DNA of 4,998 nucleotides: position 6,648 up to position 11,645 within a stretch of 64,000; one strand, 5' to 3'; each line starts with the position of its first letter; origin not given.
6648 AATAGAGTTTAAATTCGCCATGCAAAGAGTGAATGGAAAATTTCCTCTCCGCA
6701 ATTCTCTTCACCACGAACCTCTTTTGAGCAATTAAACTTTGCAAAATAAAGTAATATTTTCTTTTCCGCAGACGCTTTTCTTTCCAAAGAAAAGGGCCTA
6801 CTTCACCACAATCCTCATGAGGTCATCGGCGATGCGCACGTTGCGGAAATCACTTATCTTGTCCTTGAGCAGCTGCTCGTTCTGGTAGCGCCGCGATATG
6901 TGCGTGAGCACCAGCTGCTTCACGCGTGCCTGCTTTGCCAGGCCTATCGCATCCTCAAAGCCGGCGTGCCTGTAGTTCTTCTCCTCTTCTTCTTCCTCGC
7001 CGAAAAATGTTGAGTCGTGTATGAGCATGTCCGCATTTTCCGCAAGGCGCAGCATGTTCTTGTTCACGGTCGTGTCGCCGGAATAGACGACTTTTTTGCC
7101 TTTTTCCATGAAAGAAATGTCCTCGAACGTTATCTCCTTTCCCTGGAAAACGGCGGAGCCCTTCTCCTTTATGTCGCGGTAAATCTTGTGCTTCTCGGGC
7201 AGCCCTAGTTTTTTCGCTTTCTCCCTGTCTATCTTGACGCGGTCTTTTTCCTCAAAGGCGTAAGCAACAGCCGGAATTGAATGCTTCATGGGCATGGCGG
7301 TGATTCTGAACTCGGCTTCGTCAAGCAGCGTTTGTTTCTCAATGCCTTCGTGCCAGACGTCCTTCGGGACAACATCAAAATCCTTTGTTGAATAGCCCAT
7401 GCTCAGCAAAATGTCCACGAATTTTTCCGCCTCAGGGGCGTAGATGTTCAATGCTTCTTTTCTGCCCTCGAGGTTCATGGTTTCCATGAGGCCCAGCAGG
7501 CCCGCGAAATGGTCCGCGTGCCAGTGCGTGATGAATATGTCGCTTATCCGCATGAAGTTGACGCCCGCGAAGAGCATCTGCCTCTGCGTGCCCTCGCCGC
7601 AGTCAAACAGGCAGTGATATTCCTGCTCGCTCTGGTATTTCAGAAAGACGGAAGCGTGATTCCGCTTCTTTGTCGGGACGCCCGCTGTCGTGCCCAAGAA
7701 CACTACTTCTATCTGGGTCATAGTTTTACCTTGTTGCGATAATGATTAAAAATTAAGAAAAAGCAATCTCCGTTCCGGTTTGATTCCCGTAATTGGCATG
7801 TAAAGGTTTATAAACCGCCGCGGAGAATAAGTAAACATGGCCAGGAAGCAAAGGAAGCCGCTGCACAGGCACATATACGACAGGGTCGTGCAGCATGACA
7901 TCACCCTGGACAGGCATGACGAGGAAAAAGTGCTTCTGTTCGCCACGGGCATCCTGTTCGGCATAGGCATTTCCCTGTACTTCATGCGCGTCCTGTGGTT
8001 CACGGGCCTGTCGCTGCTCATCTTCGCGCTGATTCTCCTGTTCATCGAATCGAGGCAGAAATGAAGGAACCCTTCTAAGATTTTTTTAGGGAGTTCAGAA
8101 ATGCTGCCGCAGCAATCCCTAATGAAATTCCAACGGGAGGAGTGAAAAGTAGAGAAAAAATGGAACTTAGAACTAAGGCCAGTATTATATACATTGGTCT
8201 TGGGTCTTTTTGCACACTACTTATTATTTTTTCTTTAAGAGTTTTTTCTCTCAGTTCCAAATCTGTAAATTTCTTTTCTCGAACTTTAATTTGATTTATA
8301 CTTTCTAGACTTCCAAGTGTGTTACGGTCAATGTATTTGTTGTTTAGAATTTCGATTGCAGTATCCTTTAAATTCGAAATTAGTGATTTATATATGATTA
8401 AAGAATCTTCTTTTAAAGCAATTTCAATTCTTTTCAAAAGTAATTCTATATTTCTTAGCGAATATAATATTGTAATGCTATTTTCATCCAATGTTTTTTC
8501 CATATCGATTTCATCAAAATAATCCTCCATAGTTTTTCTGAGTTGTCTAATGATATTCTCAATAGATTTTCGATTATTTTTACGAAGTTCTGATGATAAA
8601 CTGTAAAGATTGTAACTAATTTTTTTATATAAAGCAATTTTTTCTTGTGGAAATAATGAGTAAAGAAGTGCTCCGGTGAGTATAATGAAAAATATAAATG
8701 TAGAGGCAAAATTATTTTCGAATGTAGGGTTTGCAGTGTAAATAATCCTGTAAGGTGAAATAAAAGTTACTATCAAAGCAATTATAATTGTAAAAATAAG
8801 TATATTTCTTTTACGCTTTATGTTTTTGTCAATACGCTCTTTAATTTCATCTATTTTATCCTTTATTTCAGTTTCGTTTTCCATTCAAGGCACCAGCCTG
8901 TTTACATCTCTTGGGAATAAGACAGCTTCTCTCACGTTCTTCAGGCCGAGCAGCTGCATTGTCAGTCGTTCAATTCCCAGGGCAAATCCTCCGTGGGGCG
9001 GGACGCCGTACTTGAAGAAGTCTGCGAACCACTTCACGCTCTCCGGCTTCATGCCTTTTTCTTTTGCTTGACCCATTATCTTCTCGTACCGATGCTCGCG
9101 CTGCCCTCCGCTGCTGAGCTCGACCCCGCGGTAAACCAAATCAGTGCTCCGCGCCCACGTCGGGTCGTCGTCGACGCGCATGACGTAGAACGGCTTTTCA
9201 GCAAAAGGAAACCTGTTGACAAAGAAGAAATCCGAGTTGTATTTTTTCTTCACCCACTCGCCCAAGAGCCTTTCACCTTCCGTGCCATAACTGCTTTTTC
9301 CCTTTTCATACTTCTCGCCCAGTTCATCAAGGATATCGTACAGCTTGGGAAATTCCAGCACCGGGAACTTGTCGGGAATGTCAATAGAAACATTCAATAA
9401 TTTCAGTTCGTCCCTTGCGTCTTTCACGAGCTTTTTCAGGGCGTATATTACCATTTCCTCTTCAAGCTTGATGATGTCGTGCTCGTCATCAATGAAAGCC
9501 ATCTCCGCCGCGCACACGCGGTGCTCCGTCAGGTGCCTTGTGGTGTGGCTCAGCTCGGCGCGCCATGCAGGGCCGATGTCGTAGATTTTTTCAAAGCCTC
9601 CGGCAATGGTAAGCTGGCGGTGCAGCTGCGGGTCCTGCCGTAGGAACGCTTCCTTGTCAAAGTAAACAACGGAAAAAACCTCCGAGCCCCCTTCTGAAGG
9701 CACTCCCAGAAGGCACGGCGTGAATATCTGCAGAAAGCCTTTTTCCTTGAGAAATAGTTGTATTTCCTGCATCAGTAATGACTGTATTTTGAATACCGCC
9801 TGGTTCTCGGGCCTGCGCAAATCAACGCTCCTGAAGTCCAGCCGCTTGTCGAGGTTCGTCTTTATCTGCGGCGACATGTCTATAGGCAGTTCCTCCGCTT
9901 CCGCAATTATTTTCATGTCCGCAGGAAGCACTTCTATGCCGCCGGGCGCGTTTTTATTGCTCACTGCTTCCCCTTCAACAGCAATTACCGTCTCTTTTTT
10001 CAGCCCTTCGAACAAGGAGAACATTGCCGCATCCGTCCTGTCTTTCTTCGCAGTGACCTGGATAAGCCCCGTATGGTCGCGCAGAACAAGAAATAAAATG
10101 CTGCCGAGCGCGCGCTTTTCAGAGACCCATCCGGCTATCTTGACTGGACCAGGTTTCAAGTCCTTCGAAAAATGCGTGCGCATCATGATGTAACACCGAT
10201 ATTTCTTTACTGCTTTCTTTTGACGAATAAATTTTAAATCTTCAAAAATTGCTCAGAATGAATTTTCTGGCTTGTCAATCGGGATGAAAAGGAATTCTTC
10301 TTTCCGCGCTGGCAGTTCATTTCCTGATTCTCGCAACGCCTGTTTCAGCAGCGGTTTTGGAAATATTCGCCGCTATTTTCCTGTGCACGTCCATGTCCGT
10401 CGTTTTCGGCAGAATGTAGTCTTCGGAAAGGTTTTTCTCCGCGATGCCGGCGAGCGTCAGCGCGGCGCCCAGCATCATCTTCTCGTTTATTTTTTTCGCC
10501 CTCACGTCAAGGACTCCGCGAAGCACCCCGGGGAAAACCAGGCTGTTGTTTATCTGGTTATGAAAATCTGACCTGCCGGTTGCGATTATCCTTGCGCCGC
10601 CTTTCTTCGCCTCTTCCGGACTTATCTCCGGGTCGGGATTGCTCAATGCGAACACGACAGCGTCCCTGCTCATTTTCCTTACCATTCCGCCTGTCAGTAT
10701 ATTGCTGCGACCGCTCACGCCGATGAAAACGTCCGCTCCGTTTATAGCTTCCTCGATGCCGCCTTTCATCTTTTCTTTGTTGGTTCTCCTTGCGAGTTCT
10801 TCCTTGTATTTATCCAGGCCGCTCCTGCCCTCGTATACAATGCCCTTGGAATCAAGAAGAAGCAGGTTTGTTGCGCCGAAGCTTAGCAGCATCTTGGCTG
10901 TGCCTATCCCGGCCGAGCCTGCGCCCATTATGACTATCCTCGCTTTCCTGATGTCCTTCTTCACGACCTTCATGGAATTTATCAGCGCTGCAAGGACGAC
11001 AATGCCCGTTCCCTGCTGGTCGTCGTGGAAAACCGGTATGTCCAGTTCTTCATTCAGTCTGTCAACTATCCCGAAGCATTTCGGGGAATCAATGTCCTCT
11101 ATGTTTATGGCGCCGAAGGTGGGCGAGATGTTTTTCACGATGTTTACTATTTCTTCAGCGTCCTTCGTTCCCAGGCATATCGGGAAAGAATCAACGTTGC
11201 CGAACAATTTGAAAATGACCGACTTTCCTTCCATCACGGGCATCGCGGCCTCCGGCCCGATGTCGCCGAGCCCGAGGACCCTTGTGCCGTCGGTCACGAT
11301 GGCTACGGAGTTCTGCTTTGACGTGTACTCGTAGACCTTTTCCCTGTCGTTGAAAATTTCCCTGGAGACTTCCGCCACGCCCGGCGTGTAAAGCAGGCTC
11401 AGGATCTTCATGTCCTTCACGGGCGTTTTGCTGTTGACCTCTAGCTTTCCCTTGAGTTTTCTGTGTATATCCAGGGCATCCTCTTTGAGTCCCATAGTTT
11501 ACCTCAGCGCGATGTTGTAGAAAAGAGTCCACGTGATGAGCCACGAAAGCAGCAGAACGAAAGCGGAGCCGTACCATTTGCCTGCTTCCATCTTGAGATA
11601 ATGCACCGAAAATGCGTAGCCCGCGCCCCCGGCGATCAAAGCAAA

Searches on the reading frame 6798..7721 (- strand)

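Call 36: search_protein_families(library=pfam, proteins=[window:6798-7721:-], max_evalue=0.001)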
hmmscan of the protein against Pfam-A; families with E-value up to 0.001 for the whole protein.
window:6798-7721:- (307 aa): 4 families
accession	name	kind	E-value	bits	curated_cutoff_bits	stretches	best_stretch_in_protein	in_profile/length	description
PF12706.13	Lactamase_B_2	-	8.6e-19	68.4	27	2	206-275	132-200/200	Beta-lactamase superfamily domain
PF00753.33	Lactamase_B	-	1.6e-10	41.7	22.7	1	34-109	15-94/196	Metallo-beta-lactamase superfamily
PF13691.12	Lactamase_B_4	-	4.5e-08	33.1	27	1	13-72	3-61/63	tRNase Z endonuclease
PF23023.1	Anti-Pycsar_Apyc1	-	0.00031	20.8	50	1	9-75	8-70/250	Anti-Pycsar protein Apyc1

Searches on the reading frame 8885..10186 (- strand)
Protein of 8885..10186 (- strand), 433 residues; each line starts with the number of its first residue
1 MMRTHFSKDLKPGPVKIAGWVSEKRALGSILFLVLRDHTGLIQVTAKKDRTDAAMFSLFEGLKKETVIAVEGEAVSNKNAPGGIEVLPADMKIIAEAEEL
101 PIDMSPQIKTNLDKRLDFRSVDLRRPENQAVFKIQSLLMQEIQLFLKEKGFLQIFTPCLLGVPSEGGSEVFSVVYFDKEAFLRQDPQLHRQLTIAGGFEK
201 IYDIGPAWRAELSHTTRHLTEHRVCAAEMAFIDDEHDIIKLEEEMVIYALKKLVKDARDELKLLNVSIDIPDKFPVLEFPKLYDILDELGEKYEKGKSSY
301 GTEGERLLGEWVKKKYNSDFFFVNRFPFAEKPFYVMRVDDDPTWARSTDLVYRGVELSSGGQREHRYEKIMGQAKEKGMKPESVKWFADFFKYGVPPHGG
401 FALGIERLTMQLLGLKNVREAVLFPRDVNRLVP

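Call 36: search_protein_families(library=pfam, proteins=[window:8885-10186:-], max_evalue=0.001)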
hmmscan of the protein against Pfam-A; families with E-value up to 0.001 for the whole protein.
window:8885-10186:- (433 aa): 2 families
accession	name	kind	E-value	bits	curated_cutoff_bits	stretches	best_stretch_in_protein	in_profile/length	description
PF00152.25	tRNA-synt_2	-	1.6e-77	261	25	1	113-427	3-307/308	tRNA synthetases class II (D, K and N)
PF01336.31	tRNA_anti-codon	-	1.7e-15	57.1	27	1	15-94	1-75/75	OB-fold nucleic acid binding domain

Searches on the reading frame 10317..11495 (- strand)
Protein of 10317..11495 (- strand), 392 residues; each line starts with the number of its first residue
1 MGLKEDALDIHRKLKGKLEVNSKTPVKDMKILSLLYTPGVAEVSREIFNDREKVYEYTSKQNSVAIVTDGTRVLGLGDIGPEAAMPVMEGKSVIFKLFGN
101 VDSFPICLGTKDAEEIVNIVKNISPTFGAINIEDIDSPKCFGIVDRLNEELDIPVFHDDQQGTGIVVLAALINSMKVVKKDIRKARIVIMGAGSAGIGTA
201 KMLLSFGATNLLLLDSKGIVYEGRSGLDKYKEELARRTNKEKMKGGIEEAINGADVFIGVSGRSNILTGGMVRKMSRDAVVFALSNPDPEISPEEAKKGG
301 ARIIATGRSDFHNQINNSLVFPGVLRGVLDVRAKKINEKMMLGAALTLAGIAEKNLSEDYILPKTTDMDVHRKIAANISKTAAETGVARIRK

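Call 36: search_protein_families(library=pfam, proteins=[window:10317-11495:-], max_evalue=0.001)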
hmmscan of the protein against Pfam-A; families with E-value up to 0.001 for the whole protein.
window:10317-11495:- (392 aa): 5 families
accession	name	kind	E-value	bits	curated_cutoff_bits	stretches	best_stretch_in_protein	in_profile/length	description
PF03949.21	Malic_M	-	1e-32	113.9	23.5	1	161-382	2-257/258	Malic enzyme, NAD binding domain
PF00390.24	malic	-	9e-29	101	23.1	1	16-147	2-181/182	Malic enzyme, N-terminal domain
PF00208.27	ELFV_dehydrog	-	1.2e-06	28.9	23.4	1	158-252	5-94/241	Glutamate/Leucine/Phenylalanine/Valine dehydrogenase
PF01262.27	AlaDh_PNT_C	-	3.7e-05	23.7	23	1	181-282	25-126/214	Alanine dehydrogenase/PNT, C-terminal domain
PF00670.27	AdoHcyase_NAD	-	6.1e-05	23.6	27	0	247-298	72-123/162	S-adenosyl-L-homocysteine hydrolase, NAD binding domain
